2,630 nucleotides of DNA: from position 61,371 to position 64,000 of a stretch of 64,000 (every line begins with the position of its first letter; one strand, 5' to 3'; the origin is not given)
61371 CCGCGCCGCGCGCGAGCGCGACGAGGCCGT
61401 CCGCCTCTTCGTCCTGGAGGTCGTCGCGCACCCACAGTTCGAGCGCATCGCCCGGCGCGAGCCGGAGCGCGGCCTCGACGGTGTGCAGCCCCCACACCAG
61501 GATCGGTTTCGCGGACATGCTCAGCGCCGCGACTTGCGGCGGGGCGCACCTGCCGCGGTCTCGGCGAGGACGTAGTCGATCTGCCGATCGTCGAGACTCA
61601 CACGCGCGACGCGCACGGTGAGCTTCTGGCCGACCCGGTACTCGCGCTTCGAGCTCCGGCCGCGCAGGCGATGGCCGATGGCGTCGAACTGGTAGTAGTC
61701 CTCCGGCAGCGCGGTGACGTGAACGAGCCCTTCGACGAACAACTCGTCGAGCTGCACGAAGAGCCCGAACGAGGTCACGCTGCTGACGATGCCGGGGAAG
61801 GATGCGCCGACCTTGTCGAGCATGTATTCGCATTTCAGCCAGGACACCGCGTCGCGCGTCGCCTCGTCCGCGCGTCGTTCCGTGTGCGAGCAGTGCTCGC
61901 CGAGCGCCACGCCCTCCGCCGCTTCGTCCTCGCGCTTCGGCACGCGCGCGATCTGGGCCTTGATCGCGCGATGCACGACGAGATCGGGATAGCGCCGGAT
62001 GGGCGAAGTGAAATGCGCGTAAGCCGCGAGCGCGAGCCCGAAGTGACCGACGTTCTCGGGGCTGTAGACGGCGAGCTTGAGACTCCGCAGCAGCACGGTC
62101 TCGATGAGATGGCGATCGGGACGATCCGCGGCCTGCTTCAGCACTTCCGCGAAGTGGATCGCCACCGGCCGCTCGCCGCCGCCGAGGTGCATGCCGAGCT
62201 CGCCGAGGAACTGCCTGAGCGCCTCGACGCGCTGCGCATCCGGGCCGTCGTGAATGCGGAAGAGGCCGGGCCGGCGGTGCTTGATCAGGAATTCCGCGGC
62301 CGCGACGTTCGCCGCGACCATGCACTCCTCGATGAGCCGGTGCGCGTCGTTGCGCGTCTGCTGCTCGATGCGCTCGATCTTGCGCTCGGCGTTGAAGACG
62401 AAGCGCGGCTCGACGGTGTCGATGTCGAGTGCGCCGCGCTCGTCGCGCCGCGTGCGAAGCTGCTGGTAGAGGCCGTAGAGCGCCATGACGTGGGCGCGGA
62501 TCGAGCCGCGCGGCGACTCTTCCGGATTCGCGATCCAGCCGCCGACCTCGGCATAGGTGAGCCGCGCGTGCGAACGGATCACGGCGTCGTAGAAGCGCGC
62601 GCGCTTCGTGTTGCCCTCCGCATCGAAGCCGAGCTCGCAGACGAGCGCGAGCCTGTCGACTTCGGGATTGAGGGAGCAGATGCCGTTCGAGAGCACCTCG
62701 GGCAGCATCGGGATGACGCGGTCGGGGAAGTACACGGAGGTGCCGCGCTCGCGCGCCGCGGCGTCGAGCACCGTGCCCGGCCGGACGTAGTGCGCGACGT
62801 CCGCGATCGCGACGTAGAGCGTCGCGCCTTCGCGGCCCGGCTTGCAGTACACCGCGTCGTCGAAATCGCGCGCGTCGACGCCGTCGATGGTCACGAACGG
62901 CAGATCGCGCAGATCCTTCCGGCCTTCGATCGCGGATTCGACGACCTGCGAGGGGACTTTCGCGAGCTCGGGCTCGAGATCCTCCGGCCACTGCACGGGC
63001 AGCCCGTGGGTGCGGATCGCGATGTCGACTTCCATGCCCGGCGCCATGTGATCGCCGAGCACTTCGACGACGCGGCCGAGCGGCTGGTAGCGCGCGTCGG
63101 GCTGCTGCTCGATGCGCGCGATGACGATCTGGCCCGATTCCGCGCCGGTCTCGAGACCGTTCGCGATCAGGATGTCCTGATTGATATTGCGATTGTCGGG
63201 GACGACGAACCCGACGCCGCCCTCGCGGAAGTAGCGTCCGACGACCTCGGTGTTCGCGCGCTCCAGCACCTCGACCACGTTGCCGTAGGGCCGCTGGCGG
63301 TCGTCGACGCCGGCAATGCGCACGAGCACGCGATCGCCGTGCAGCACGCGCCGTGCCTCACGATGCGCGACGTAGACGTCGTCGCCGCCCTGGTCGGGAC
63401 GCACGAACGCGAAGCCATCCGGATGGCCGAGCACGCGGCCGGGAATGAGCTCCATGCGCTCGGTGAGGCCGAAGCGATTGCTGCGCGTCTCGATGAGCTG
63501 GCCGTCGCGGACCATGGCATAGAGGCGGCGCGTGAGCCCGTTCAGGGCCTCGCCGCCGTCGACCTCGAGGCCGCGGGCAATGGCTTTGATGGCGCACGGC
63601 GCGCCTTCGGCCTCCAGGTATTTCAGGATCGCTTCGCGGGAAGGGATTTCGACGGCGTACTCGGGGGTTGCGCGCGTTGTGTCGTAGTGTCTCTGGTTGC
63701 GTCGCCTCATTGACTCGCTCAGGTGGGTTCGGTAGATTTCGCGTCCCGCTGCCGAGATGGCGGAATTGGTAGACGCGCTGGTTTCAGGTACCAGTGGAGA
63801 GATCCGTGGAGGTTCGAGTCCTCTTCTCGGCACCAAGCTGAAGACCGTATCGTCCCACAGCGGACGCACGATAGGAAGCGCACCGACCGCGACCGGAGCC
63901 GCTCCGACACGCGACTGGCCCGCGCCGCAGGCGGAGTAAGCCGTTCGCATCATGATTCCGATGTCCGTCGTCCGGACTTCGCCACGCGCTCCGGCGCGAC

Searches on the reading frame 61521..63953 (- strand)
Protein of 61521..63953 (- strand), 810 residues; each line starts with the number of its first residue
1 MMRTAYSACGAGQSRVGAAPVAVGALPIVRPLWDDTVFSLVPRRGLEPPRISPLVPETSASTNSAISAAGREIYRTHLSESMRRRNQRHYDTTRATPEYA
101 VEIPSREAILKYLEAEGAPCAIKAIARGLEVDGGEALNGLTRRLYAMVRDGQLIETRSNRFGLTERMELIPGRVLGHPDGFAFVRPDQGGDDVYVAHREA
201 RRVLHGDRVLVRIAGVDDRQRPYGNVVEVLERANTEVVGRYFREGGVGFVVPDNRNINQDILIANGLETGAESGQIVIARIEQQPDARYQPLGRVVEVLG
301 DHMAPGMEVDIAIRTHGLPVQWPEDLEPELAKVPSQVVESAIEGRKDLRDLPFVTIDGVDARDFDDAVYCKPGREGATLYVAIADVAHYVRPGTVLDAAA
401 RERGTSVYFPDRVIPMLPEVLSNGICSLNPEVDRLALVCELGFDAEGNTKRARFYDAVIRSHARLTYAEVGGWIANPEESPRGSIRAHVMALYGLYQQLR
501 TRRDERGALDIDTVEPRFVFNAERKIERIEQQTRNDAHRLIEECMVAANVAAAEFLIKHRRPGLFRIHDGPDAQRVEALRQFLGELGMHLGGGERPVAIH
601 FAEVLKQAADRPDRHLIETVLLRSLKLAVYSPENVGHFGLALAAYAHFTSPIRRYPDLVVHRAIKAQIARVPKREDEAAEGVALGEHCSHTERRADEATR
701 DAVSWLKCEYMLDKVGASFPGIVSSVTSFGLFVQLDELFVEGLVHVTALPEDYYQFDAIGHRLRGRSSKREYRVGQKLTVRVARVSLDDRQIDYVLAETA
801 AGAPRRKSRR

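Call 9: search_protein_families(library=pfam, proteins=[window:61521-63953:-], max_evalue=0.001)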
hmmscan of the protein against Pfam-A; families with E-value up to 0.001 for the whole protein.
window:61521-63953:- (810 aa): 4 families
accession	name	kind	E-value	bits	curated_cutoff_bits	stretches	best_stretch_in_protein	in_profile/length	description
PF00773.25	RNB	-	3.4e-108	362.2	29.3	1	345-668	1-324/326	RNB domain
PF17876.7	CSD2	-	3.3e-32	110.8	26.2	2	249-323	1-74/74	Cold shock domain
PF08206.17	OB_RNB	-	1.7e-22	79.3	24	1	172-229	1-58/58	Ribonuclease B OB domain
PF00575.29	S1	-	3.1e-13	50.3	22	1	713-793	2-70/74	S1 RNA binding domain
